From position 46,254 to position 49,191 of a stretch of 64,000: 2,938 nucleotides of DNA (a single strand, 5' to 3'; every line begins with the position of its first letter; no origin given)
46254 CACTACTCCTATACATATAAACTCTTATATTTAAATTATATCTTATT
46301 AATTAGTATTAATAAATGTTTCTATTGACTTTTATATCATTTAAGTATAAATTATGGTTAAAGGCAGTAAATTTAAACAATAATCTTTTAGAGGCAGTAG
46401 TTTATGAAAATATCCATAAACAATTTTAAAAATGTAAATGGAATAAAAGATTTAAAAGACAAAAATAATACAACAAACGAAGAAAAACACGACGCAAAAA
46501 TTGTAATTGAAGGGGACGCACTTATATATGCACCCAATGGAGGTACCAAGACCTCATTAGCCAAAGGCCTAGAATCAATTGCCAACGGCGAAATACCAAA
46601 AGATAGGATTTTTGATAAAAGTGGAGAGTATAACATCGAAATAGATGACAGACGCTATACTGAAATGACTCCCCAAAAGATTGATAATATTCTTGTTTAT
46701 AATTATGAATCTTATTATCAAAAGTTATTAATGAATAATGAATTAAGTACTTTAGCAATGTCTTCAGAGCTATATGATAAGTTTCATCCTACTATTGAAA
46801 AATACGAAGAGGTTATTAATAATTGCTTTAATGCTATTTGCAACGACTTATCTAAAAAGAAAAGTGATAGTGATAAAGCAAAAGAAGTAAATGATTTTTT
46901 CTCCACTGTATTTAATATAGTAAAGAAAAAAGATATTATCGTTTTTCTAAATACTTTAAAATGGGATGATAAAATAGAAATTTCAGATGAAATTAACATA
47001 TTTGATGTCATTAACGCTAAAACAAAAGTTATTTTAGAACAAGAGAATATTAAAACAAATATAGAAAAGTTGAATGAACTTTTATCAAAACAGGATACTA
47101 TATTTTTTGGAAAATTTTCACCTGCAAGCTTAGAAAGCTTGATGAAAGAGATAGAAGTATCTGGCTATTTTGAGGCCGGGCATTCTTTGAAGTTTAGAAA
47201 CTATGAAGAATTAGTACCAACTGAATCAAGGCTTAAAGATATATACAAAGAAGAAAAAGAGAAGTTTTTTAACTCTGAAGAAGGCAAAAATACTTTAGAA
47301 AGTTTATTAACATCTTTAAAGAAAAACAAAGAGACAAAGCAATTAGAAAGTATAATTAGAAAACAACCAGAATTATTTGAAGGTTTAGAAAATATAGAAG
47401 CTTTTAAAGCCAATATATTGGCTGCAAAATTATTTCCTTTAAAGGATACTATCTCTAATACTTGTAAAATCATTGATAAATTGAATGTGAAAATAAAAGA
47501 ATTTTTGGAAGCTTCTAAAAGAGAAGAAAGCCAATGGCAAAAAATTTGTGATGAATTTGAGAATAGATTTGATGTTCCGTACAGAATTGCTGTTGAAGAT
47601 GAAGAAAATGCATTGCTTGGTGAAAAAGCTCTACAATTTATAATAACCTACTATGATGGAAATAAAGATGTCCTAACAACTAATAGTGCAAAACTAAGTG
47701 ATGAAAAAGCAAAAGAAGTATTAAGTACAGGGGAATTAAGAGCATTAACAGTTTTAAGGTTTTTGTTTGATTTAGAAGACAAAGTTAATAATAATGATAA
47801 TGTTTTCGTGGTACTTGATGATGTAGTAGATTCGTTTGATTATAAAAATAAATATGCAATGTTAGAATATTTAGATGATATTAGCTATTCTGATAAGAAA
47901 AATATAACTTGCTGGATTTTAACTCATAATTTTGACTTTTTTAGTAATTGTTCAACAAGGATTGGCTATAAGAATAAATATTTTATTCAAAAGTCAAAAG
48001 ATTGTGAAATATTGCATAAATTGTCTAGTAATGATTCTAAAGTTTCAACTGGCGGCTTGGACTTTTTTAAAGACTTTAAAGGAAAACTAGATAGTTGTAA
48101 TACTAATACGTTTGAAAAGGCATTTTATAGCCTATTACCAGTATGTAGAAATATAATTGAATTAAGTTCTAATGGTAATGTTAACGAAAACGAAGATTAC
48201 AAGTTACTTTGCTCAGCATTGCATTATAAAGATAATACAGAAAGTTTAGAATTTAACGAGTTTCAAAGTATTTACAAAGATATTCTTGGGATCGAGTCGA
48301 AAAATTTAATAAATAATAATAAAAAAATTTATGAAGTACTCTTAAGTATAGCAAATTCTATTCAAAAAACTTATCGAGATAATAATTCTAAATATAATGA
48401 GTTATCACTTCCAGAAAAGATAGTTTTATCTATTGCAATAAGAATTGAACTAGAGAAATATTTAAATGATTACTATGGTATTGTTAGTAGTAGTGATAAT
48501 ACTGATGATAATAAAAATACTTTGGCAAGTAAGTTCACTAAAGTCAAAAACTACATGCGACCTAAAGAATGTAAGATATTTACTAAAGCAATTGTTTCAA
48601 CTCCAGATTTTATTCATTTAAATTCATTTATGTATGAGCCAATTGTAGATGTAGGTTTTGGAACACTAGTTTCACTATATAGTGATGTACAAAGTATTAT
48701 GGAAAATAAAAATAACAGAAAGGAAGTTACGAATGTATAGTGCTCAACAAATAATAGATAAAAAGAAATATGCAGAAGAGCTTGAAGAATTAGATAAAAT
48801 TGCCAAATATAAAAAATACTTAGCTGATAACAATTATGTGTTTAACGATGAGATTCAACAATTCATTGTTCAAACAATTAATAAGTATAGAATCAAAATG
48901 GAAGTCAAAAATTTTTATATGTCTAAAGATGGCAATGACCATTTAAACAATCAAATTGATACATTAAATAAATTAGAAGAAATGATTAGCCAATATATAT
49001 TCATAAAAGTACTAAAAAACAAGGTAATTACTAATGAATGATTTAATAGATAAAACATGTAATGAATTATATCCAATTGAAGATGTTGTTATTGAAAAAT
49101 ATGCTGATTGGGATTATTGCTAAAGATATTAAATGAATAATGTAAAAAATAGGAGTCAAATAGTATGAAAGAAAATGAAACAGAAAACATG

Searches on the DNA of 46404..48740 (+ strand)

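Call 109: search_dna_similar(query=L269:3001-5157:+, collection=ecoli_genomes, mode=distant, max_rows=8)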
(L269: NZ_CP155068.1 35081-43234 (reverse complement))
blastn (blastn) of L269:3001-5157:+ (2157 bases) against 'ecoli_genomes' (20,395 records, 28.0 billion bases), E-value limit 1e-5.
Records with a match: 6; places in all: 6; records where one place covers at least 80% of the query: 0.
Genomes with a match: 6 of 5426; with a place that covers at least 80% of the query: 0. Places per genome that has any: lowest 1, median 1, highest 1. On chromosomes: 6 places; on plasmids: 0.
Best place of each record, by identity: 60-80% 6.
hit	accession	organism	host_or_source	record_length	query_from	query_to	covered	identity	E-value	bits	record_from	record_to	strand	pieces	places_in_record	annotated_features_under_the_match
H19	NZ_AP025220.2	Escherichia coli strain 2017.11.01CC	Homo sapiens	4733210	1061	1397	16%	66.8%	3e-12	85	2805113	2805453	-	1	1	hypothetical protein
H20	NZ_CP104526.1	Escherichia coli strain E8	Poultry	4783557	1061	1397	16%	66.8%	3e-12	85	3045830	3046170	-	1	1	AAA family ATPase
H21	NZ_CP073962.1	Escherichia coli strain MB31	Poultry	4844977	1061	1397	16%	66.8%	3e-12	85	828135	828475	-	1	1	hypothetical protein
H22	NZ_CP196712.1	Escherichia coli strain EC43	Bovine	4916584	1061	1397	16%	66.8%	3e-12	85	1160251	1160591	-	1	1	hypothetical protein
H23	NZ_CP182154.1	Escherichia coli strain CUWW11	wastewater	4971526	1061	1397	16%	66.8%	3e-12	85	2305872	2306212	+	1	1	hypothetical protein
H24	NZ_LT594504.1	Escherichia coli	-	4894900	1061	1397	16%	66.8%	3e-12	85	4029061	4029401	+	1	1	hypothetical protein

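Call 110: get_annotated_region(hit=H20, flank=7000)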
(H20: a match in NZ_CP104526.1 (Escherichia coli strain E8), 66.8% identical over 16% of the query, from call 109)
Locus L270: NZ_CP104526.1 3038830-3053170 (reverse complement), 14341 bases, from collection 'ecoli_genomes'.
description: Escherichia coli strain E8 chromosome, complete genome
organism: Escherichia coli strain E8 (NCBI taxid 562)
replicon: chromosome; assembly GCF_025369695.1
host: Poultry; source: Pullet; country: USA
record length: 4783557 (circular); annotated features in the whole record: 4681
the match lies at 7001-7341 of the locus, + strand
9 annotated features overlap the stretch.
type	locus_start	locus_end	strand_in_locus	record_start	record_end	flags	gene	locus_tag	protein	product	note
CDS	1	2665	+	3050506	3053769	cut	-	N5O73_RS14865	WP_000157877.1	hypothetical protein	-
CDS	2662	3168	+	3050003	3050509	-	-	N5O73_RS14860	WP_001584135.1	hypothetical protein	-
CDS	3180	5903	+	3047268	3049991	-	-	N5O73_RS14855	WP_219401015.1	DEAD/DEAH box helicase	-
CDS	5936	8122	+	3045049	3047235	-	-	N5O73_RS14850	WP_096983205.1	AAA family ATPase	-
CDS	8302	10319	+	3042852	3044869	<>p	pglX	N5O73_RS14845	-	BREX-1 system adenine-specific DNA-methyltransferase PglX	frameshifted; incomplete; partial in the middle of a contig; missing N-terminus and C-terminus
CDS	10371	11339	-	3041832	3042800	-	-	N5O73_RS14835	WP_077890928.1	IS5 family transposase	-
CDS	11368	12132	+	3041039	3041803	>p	-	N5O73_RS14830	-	transcriptional regulator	incomplete; partial in the middle of a contig; missing N-terminus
CDS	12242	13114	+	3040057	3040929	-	-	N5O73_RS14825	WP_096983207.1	GTPase family protein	-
CDS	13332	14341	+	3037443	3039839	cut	-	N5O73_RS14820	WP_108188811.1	dynamin family protein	-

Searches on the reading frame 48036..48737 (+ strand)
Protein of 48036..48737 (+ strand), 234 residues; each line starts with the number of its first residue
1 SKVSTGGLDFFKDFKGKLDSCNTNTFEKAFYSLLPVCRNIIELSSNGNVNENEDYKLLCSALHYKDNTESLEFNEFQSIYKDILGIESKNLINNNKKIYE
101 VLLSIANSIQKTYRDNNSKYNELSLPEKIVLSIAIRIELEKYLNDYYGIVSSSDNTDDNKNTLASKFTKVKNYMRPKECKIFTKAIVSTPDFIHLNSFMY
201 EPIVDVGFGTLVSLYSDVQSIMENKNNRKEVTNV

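Call 64: predict_structure(alignment_id=A4)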
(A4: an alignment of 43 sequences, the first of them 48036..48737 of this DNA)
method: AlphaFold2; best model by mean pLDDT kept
length: 234 residues; sequences in the alignment: 43
mean_pLDDT: 84.3   pTM: 0.85
mean pLDDT of the five models: 84.3, 83.5, 83.3, 83.1, 82.9
residues with pLDDT >= 90: 136; 70-90: 53; 50-70: 39; < 50: 6
segments of 3 or more residues with pLDDT < 50: 1-5
pLDDT, mean of each block of 10 residues (from residue 1): 50 73 84 92 90 94 94 93 83 85 96 83 84 96 81 56 89 95 93 65 89 97 87 60
secondary structure, 60 per line:
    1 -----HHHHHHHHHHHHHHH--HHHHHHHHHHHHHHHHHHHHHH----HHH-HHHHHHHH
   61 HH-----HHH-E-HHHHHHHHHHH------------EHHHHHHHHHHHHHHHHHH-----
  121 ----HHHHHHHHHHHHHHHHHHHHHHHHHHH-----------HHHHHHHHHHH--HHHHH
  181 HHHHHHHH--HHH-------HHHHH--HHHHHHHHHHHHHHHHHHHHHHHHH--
elements in order: H6-20 H23-44 H53-62 H74-84 H98-115 H125-151 H163-173 H176-188 H201-205 H208-232

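Call 74: fold_search(model_id=the predicted structure, library=pdb)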
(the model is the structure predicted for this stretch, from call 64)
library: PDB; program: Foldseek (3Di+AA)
matches with E <= 10: 115; with E <= 0.001: 0
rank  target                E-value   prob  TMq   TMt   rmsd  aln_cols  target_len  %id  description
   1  8k83_A                9.9e-01  0.10  0.16  0.20  16.8       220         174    9  De novo design protein -N2 (released 2024-07-31)
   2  8yuf_A                1.2e+00  0.54  0.30  0.44   6.4       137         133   14  Crystal structure of HEPN (Q64A) toxin (released 2025-04-02)
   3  8k83_B                1.3e+00  0.09  0.16  0.20  16.6       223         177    9  De novo design protein -N2 (released 2024-07-31)
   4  5gp9_A                2.3e+00  0.09  0.20  0.22  14.1       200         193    9  Structural analysis of fatty acid degradation regulator FadR from Bacillus halodurans (released 2017-03-01)
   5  2ddh                  2.4e+00  0.06  0.18  0.09  20.0       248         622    8  Crystal Structure of Acyl-CoA oxidase complexed with 3-OH-dodecanoate (released 2006-03-28)
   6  4rfl_D                2.8e+00  0.08  0.23  0.18  12.7       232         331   12  Crystal structure of G1PDH with NADPH from Methanocaldococcus jannaschii (released 2015-07-22)
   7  9ebi_R                2.8e+00  0.06  0.19  0.17  13.7       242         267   11  Human adenosine A3 receptor Gi complex (mini-Gsi chimera) bound to Piclidenoson (CF101, IB-MECA) (released 2025-08-20)
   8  9lxp_R                3.1e+00  0.06  0.21  0.17  20.6       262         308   10  A Cryo-EM structure of LA-PTH-PTH1R-Beta-arrestin1 complex (state 2 conformation) (released 2026-03-04)
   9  8xdj_C                3.3e+00  0.21  0.27  0.40   7.3       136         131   14  Crystal structure of AMPylated HEPN toxin (released 2024-12-18)
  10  3zc1_D                3.3e+00  0.06  0.17  0.20  14.4       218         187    9  Crystal structure of AfC3PO (released 2013-01-23)
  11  3zfw_B                3.6e+00  0.07  0.18  0.18  13.1       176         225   13  Crystal structure of the TPR domain of kinesin light chain 2 in complex with a tryptophan-acidic cargo peptide (released 2013-04-03)
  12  1w07_A                3.6e+00  0.05  0.20  0.10  18.9       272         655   11  Arabidopsis thaliana acyl-CoA oxidase 1 (released 2004-12-15)
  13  8xdj_A                3.7e+00  0.21  0.28  0.41   6.8       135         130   14  Crystal structure of AMPylated HEPN toxin (released 2024-12-18)
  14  7u8o_B                3.7e+00  0.09  0.21  0.10  17.5       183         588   10  Structure of porcine V-ATPase with mEAK7 and SidK, Rotary state 2 (released 2022-07-06)
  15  3bu8_A                3.7e+00  0.03  0.14  0.15  16.1       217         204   11  Crystal Structure of TRF2 TRFH domain and TIN2 peptide complex (released 2008-02-19)
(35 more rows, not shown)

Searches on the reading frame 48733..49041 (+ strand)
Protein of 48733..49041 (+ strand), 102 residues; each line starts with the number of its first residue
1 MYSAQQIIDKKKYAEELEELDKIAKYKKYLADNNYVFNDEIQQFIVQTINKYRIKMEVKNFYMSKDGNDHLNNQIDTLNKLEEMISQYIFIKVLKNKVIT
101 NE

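Call 3: search_protein_families(library=pfam, proteins=[window:48733-49041:+], max_evalue=1)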
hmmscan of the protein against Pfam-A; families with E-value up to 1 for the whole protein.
window:48733-49041:+ (102 aa): 1 family
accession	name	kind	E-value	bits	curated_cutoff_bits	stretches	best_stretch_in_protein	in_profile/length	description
PF01540.21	Lipoprotein_7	-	0.013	16.4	24.1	1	38-99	2-61/112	Adhesin lipoprotein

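Call 4: search_protein_families(library=padloc, proteins=[window:48733-49041:+], max_evalue=1)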
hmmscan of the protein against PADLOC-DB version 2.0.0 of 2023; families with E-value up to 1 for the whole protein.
window:48733-49041:+ (102 aa): 0 families

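Call 5: search_protein_families(library=ncbifam, proteins=[window:48733-49041:+], max_evalue=1)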
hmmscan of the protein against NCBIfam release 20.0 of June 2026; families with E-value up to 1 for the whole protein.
window:48733-49041:+ (102 aa): 1 family
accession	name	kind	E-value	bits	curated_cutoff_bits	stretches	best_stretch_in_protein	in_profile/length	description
NF006336.0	PRK08566.1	equivalog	0.018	13.2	819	1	6-88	599-681/883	DNA-directed RNA polymerase subunit A'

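Call 21: find_homologous_proteins(query=window:48733-49041:+, max_evalue=10)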
Query window:48733-49041:+ (102 aa): 7 proteins with E <= 10 among 12 candidates.
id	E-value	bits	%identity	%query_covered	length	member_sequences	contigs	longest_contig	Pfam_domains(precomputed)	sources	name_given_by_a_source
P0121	1.7e-54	200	99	100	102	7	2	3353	-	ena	-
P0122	1.2e-48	181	89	100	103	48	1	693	-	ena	-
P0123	3.2e-47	176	87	100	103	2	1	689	-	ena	-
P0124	5.8e-47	176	87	100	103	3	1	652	-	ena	-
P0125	1.1e-46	175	86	100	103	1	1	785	-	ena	-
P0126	6.4e-45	169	85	100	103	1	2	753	-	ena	-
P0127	6.1e-17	80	91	44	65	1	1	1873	-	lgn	-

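Call 48: find_encoding_contigs(protein=P0122, flank=5000, max_places=6)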
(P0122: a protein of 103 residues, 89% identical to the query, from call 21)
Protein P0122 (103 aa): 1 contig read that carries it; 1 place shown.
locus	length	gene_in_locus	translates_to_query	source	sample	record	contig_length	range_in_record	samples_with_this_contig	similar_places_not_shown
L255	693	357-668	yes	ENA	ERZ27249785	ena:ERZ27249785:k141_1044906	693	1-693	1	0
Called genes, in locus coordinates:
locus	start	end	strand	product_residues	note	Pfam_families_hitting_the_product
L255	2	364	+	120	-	?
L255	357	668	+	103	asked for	-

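Call 49: find_encoding_contigs(protein=P0127, flank=5000, max_places=4)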
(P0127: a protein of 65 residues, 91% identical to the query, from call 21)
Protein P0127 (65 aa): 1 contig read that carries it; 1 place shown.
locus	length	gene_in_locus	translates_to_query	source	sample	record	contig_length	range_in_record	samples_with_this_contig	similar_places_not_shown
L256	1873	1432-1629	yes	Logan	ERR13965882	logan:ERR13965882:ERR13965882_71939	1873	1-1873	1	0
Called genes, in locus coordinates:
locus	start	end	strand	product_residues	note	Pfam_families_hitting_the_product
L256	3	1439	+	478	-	?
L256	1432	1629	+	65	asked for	-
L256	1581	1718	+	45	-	-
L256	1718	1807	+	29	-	-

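Call 83: search_protein_families(library=padloc, proteins=[L257:64-840:+, L257:4141-4443:+, L257:4443-5000:+], max_evalue=0.01)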
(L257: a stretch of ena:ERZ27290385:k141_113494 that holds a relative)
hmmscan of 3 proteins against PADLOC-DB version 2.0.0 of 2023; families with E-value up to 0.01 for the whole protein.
L257:64-840:+ (258 aa): 0 families

L257:4141-4443:+ (100 aa): 0 families

L257:4443-5000:+ (185 aa): 0 families

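Call 84: search_protein_families(library=pfam, proteins=[L257:64-840:+], max_evalue=0.01)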
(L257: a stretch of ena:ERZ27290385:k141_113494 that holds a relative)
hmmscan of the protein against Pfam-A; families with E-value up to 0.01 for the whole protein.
L257:64-840:+ (258 aa): 0 families

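Call 96: search_protein_families(library=phrogs, proteins=[window:48733-49041:+], max_evalue=0.01)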
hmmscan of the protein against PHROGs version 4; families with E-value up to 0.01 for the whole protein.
window:48733-49041:+ (102 aa): 0 families

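Call 98: search_protein_representatives(alignment_id=A6)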
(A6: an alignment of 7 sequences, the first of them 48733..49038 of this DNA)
Query: 7 sequences, 103 profile positions. Proteins with E-value up to 0.001 (for the whole library): 24; up to 1e-10: 8; up to 1e-30: 1. The best 24 are listed.
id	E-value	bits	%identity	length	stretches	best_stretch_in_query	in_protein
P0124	5.2e-60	216.4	-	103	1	1-103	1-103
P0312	2.1e-18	82.8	-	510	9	34-91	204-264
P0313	4.1e-18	81.8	-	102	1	11-97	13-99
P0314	8.8e-16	74.3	-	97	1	6-96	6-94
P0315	7.9e-14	68.1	-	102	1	6-96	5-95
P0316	9.1e-12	61.4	-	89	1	18-95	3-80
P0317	1.5e-11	60.8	-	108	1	4-92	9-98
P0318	2.3e-11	60.2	-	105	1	8-95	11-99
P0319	1.2e-10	57.9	-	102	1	7-93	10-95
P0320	1.1e-09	54.7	-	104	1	6-92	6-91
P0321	1.7e-09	54.1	-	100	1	5-93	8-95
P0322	2.5e-09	53.6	-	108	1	4-93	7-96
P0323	5.3e-09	52.6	-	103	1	7-92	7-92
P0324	5.9e-09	52.4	-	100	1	9-92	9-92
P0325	6.1e-09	52.4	-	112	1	11-94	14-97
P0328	1.4e-08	51.2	-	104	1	10-92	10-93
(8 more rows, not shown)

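Call 101: find_related_loci(query=A7, collection=viral_contigs, flank=6000)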
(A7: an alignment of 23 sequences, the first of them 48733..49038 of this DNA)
Query A7 (102 aa) in viral_contigs; peptide patterns used: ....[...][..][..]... (x = any residue, [..] = any of these).
70 stretches matched a pattern, but none encodes a relative of the query by tblastn (E <= 1e-3).

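Call 102: list_cluster_members(proteins=[P0313, P0314, P0315, P0317, P0318, P0319, P0320, P0323, P0325, P0328])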
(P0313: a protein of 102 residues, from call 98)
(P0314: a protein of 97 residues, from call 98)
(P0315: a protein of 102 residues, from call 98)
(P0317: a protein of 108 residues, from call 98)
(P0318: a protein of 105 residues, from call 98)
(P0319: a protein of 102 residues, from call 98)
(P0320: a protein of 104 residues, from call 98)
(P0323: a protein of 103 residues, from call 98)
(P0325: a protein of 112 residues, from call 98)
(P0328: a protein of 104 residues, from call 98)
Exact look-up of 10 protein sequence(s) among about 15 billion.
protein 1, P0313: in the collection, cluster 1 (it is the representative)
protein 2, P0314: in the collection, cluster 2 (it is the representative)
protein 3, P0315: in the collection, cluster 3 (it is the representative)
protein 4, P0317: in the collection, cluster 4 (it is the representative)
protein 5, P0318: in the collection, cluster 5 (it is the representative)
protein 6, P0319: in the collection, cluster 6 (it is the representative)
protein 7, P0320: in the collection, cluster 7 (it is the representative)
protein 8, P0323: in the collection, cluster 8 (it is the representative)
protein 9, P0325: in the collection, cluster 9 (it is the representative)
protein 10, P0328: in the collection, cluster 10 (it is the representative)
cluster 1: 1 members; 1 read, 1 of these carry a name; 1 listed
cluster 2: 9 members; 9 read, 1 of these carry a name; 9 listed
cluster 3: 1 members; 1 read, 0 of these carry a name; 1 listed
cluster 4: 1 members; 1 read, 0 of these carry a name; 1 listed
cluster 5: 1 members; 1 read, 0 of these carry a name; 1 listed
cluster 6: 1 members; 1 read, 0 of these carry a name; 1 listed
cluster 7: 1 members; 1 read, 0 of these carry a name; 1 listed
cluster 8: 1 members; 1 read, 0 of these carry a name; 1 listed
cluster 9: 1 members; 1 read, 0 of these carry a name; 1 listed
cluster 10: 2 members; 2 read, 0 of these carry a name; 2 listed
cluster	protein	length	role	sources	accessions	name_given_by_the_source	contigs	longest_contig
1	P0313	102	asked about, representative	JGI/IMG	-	hypothetical protein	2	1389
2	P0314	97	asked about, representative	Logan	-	-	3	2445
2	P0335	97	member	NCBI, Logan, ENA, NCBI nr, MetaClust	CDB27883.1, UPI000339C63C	unknown [Firmicutes bacterium CAG:582] | status=active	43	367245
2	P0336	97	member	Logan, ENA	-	-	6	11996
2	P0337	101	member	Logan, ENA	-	-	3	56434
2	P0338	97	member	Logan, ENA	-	-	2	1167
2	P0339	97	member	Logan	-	-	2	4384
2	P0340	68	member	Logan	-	-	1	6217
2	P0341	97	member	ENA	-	-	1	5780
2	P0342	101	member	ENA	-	-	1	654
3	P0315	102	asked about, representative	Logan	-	-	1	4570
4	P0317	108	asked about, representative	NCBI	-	-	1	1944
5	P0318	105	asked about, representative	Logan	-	-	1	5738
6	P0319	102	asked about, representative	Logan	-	-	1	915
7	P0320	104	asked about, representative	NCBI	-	-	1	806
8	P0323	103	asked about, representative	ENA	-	-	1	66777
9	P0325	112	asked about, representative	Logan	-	-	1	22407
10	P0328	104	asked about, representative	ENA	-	-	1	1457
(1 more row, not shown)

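Call 103: search_dna_similar(query=P0314, collection=plasmids, mode=protein, max_evalue=0.01, max_rows=10)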
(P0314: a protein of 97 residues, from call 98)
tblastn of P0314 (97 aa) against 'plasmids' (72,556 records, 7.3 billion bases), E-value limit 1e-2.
No match.

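Call 104: search_dna_similar(query=P0314, collection=phages, mode=protein, max_evalue=0.01, max_rows=10)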
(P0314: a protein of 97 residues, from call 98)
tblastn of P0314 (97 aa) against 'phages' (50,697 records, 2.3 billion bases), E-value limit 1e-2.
No match.
